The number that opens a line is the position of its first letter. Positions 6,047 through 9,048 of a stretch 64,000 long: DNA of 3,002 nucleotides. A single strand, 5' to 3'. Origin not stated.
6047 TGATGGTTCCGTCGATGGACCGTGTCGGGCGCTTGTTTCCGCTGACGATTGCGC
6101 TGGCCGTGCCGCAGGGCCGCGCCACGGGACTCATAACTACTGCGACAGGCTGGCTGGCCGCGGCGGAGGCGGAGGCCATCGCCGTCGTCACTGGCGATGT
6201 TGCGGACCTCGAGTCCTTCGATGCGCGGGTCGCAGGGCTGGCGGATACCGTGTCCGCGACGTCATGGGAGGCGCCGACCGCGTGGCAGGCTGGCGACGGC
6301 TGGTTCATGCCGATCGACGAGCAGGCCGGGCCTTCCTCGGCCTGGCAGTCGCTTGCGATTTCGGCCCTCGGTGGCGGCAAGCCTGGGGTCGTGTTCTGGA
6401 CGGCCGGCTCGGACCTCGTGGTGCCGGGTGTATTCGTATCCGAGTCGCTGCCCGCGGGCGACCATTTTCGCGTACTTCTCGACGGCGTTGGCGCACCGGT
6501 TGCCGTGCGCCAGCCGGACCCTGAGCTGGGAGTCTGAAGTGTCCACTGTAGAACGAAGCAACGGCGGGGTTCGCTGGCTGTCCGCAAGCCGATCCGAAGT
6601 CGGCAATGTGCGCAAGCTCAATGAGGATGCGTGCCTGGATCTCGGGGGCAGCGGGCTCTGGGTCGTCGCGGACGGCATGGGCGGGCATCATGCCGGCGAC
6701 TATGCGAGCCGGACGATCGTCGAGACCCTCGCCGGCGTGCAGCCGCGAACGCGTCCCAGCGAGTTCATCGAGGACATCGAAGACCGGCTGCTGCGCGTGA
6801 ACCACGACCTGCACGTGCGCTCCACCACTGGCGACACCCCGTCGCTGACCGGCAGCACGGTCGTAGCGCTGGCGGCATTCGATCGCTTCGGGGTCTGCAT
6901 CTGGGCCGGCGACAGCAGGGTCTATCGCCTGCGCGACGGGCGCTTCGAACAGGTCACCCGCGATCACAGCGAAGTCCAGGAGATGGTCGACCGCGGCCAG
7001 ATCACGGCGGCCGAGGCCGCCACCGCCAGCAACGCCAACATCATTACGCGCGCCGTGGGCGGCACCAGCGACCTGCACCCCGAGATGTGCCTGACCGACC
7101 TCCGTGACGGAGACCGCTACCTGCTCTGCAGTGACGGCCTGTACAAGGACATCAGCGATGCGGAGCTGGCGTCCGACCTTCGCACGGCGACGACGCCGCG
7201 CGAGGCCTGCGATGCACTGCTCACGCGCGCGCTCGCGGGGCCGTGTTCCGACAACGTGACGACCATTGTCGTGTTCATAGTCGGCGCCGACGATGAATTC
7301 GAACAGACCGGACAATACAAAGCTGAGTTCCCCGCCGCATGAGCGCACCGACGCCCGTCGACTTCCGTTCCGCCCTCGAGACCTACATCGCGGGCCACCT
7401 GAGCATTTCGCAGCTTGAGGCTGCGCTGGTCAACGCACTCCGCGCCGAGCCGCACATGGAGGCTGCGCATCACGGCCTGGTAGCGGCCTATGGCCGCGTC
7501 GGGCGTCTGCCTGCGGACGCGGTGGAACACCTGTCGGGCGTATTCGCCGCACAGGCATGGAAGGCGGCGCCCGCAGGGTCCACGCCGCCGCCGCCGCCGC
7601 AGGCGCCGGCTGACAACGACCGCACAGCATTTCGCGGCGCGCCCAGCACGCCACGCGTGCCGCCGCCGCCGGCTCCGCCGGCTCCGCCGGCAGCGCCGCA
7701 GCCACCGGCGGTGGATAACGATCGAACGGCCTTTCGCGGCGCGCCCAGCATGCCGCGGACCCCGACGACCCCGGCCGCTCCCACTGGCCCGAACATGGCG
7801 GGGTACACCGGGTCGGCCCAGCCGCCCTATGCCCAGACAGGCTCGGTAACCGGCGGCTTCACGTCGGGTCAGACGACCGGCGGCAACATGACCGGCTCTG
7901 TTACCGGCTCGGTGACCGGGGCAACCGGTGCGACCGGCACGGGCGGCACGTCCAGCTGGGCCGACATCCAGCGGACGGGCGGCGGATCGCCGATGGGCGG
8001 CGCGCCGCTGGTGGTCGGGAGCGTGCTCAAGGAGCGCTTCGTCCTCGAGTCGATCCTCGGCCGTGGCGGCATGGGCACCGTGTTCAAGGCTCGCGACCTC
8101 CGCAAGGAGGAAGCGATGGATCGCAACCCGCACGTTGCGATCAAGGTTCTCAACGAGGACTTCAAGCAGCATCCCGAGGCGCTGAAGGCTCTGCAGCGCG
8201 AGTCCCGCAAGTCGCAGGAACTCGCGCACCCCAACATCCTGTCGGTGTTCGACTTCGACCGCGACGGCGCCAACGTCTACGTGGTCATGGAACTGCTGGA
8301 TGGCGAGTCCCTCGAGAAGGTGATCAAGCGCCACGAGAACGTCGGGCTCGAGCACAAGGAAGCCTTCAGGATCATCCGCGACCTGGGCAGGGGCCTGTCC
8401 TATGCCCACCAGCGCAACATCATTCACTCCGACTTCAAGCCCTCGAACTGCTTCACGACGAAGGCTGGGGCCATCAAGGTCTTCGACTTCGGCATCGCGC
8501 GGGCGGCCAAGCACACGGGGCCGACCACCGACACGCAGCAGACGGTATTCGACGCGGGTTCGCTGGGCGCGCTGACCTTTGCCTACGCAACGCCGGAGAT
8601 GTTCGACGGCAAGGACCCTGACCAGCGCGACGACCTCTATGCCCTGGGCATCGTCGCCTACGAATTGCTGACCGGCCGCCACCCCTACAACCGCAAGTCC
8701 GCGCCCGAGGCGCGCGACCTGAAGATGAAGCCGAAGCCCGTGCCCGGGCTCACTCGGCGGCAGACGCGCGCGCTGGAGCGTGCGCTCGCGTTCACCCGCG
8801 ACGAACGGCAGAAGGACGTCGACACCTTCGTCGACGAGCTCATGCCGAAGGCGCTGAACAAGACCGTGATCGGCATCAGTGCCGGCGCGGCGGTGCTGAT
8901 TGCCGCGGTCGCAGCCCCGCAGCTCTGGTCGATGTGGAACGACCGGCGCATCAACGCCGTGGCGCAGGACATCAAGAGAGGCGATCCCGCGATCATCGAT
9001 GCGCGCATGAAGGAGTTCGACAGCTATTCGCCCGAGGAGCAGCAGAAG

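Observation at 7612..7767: Recurrent D-x-R-T-x-F motif in the cytoplasmic tails of TssL, the kinase (two copies) and the TagR-like protein: candidate phospho-Thr/FHA docking sites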

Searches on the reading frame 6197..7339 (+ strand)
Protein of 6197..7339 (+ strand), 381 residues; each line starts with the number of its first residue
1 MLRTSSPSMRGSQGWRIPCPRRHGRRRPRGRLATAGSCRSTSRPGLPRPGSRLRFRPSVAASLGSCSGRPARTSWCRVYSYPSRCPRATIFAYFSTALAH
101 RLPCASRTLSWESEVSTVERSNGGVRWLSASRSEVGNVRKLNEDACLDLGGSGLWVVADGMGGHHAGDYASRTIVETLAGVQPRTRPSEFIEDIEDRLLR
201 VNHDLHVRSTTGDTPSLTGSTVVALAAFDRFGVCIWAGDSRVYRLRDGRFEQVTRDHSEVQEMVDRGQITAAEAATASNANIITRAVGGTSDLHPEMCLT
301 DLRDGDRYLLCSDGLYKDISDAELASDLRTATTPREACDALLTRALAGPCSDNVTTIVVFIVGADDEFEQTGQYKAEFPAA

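Call 4: search_protein_families(library=pfam, proteins=[window:6197-7339:+], max_evalue=0.01)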
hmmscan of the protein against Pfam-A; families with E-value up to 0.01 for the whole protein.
window:6197-7339:+ (381 aa): 3 families
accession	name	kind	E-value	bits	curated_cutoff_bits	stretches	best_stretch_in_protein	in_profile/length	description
PF13672.11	PP2C_2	-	1.5e-11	44.7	24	1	140-327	10-186/209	Protein phosphatase 2C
PF00481.26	PP2C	-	4.4e-09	36.8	20.3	1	153-354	35-255/255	Protein phosphatase 2C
PF07228.17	SpoIIE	-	0.00068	20.1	25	1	187-359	40-189/192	Stage II sporulation protein E (SpoIIE)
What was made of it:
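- On T6SS threonine phosphorylation pathway (PpkA/TagE, PppA/TagG, Fha/TagH): ORF 6539-7342 matches PP2C_2 (1.5e-11) and PP2C (4.4e-09) (call 4).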

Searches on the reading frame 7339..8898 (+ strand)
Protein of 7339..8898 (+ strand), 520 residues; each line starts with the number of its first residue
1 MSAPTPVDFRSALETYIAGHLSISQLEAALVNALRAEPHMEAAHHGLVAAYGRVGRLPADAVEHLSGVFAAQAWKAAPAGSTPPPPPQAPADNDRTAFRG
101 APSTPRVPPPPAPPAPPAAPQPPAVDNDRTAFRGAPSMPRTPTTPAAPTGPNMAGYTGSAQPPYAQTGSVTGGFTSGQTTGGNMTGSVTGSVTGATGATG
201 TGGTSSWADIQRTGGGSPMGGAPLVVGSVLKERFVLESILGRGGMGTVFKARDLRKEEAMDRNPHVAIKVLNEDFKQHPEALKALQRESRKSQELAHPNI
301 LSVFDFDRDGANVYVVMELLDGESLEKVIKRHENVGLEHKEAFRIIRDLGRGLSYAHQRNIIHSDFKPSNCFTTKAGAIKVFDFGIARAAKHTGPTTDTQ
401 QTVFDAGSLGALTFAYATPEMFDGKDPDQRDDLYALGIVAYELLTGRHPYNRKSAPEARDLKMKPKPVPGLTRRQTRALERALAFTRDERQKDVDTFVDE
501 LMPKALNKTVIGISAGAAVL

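Call 83: predict_structure(alignment_id=A3)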
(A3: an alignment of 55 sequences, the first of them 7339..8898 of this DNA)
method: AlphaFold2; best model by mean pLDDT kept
length: 520 residues; sequences in the alignment: 55
mean_pLDDT: 76.1   pTM: 0.60
mean pLDDT of the five models: 76.1, 75.6, 75.4, 74.6, 74.1
residues with pLDDT >= 90: 264; 70-90: 78; 50-70: 33; < 50: 145
segments of 3 or more residues with pLDDT < 50: 1-4, 82-106, 114-116, 118-143, 145-162, 164-207, 212-218, 389-394, 399-403
pLDDT, mean of each block of 10 residues (from residue 1): 62 97 97 94 94 93 97 76 46 38 43 46 41 39 40 38 40 37 38 34 41 46 91 95 89 89 92 85 86 91 92 93 95 98 98 95 88 95 62 49 56 89 89 97 98 96 97 98 97 97 90 90
secondary structure, 60 per line:
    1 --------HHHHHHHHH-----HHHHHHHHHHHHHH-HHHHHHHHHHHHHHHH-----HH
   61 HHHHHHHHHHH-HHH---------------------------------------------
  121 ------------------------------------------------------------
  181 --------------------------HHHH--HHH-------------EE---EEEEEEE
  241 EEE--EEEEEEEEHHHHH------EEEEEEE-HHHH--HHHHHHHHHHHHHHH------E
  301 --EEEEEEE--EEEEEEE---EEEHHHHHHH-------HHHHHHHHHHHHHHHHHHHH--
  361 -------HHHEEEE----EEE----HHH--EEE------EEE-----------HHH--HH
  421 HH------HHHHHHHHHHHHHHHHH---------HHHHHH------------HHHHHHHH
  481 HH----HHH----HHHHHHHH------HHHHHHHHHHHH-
elements in order: H9-17 H23-36 H38-53 H59-71 H207-210 E234-243 E246-253 H254-258 E265-271 H273-276 H279-293 E303-309 E312-318 E322-324 H325-331 H339-358 E371-374 E379-381 E391-393 E400-402 H419-422 H429-445 H455-460 H473-482 H494-501 H508-519
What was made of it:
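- Checked: AlphaFold2 gives pLDDT below 50 for kinase residues 82-218 (call 83).
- The tail is disordered (call 83). AlphaFold2 shows no local confidence rise at the boxes (call 83). They lie on a flexible linker of about 140 residues, next to the catalytic domain (call 83). AlphaFold2 gives no sign of docking onto the kinase domain (call 83).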
